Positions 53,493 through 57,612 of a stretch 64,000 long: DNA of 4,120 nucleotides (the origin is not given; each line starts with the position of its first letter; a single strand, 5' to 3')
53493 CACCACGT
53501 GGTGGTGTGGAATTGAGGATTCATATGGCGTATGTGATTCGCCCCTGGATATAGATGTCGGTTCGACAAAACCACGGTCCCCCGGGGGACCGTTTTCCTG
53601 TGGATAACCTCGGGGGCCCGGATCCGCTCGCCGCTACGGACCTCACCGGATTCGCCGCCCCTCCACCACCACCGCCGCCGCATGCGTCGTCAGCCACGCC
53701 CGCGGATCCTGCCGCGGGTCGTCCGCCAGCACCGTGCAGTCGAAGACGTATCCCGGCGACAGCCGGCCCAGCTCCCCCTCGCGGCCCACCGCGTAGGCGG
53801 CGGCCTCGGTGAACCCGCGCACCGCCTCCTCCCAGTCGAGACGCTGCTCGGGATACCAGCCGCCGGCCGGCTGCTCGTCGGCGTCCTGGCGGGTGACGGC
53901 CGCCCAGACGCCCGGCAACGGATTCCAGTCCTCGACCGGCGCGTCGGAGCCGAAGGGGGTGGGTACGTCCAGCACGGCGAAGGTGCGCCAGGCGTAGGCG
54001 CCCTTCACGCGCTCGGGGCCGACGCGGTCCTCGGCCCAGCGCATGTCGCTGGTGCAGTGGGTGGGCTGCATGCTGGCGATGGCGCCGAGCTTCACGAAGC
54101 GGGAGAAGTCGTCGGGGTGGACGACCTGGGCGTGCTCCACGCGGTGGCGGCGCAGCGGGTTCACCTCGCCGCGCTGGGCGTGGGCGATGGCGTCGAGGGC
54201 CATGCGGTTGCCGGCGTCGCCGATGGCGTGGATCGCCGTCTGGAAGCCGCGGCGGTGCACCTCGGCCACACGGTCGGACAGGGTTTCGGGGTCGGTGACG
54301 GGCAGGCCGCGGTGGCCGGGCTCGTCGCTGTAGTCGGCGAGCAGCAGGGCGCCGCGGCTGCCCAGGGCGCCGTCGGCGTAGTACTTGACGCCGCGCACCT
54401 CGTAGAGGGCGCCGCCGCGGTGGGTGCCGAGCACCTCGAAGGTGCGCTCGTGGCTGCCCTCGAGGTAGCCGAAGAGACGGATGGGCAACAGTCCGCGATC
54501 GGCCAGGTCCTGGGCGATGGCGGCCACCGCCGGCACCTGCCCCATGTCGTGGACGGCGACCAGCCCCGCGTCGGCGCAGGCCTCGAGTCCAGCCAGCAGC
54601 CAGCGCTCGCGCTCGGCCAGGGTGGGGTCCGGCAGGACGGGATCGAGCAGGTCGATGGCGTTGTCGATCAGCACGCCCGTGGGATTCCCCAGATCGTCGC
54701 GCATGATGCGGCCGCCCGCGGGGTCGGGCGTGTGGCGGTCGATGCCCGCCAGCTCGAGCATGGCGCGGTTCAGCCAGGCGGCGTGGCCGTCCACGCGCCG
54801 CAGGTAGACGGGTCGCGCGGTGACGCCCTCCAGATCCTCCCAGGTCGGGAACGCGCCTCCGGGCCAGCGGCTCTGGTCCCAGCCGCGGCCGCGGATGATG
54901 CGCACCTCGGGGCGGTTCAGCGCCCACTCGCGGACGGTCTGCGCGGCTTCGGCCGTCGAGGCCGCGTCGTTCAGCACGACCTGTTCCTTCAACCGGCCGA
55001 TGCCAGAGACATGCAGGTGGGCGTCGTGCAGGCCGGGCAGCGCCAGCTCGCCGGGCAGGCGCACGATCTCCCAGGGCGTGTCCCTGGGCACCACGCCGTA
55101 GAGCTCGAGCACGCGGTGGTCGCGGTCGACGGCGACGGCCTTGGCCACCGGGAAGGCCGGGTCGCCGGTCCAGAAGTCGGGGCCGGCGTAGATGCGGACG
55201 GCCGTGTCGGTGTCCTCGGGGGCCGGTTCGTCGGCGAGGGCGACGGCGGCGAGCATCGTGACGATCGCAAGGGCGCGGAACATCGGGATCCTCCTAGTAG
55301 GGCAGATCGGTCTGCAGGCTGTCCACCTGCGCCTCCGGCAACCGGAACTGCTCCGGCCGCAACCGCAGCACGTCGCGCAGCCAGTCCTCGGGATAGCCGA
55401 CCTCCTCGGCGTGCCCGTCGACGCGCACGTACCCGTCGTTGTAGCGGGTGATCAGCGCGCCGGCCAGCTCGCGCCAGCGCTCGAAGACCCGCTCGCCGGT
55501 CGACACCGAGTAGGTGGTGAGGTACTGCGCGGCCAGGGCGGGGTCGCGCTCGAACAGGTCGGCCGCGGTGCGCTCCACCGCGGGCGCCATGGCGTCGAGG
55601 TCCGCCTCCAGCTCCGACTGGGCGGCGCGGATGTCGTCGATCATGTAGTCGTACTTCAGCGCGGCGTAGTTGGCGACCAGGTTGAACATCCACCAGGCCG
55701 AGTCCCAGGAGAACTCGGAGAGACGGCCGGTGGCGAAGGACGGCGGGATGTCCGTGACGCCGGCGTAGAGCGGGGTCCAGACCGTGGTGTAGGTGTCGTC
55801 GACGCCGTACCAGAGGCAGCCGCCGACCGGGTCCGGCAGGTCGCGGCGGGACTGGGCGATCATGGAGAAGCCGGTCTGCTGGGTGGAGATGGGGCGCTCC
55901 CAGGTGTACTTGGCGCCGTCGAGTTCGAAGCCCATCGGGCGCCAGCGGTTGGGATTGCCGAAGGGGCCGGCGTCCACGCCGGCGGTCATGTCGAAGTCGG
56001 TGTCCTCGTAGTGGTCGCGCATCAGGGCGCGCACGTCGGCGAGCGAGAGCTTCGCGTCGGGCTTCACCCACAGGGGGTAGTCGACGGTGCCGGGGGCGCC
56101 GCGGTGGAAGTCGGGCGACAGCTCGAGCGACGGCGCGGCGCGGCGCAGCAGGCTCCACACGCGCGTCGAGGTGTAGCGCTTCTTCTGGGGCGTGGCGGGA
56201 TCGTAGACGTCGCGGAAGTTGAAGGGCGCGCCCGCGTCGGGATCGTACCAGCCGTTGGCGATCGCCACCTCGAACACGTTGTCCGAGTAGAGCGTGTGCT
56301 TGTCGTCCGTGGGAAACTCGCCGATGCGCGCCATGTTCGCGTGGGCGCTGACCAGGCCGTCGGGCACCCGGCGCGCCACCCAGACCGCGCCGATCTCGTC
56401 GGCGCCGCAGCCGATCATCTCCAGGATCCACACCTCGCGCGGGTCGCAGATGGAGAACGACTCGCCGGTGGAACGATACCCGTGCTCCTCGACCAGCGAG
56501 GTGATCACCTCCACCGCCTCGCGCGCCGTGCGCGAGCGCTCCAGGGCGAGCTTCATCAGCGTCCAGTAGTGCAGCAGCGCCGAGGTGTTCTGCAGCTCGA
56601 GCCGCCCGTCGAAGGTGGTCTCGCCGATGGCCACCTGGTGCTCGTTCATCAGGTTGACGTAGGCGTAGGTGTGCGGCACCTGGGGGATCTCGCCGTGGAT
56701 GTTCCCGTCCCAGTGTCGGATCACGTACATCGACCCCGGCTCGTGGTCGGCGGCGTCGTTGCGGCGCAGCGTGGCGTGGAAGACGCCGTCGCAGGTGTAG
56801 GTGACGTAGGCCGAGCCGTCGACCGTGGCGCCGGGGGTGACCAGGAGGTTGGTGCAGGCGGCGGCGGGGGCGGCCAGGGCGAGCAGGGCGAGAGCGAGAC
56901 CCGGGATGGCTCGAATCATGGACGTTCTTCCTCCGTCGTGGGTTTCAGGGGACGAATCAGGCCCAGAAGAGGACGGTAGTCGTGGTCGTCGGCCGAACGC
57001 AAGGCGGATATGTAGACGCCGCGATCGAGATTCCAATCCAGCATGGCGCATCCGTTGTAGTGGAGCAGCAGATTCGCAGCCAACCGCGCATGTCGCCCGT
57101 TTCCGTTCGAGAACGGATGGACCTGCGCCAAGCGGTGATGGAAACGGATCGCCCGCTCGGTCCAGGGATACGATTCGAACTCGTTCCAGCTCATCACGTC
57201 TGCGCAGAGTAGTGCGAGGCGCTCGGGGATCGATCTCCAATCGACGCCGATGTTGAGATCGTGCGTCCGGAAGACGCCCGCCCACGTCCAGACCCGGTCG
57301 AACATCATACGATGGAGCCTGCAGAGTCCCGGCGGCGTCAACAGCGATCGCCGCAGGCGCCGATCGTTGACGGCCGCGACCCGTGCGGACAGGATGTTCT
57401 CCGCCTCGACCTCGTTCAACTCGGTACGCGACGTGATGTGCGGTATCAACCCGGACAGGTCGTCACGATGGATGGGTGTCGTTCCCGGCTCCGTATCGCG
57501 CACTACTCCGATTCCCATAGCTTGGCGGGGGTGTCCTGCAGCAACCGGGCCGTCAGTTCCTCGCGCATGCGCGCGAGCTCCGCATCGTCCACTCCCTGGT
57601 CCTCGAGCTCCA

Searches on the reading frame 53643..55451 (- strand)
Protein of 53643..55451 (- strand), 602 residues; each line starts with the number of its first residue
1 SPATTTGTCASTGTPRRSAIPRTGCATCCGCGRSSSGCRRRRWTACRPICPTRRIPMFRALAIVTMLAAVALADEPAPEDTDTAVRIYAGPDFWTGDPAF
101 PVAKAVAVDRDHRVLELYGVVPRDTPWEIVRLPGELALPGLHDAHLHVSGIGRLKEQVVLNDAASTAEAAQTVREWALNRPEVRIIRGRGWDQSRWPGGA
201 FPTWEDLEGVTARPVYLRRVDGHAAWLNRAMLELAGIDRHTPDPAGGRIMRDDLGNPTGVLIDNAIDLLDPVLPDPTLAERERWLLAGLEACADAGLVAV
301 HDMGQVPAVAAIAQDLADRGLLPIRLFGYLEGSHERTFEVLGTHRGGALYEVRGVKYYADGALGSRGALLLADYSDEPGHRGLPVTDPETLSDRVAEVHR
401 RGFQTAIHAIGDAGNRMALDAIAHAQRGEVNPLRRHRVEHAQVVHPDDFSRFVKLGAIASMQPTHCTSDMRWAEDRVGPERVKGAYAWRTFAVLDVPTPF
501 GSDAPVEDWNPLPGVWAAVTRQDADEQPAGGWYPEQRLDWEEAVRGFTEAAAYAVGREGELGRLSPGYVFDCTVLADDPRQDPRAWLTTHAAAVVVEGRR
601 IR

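Call 35: search_protein_families(library=pfam, proteins=[window:53643-55451:-], max_evalue=0.001)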
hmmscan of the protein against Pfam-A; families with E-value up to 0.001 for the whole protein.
window:53643-55451:- (602 aa): 2 families
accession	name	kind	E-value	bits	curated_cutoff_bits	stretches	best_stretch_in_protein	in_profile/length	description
PF07969.17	Amidohydro_3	-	2.7e-90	304.6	29.7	1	132-600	5-470/472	Amidohydrolase family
PF01979.26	Amidohydro_1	-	9.7e-07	28.8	25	1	386-585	132-328/345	Amidohydrolase family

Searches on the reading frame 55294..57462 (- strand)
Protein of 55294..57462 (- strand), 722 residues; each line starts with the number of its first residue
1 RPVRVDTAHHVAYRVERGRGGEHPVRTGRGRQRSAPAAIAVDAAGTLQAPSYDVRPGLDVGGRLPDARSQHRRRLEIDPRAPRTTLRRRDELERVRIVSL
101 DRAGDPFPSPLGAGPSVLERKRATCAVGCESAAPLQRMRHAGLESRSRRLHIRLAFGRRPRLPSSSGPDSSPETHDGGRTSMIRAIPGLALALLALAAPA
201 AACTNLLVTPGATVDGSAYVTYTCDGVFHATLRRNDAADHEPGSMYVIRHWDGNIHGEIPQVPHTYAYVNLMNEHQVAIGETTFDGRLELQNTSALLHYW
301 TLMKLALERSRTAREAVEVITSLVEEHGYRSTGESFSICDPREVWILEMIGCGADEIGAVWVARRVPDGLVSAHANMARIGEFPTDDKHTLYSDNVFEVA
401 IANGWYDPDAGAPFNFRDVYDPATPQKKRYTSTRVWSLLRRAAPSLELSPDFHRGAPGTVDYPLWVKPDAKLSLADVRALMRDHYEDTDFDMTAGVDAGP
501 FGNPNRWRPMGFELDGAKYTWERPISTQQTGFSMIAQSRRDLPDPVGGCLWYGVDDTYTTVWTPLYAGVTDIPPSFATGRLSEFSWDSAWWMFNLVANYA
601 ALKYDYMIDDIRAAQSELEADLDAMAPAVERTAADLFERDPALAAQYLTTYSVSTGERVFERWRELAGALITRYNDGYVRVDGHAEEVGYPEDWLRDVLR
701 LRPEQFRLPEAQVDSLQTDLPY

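Call 35: search_protein_families(library=pfam, proteins=[window:55294-57462:-], max_evalue=0.001)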
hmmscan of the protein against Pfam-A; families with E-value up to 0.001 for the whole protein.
window:55294-57462:- (722 aa): 1 family
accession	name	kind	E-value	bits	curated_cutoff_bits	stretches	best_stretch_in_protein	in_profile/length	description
PF03577.20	Peptidase_C69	-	8e-70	236.3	23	1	202-616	1-401/402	Peptidase family C69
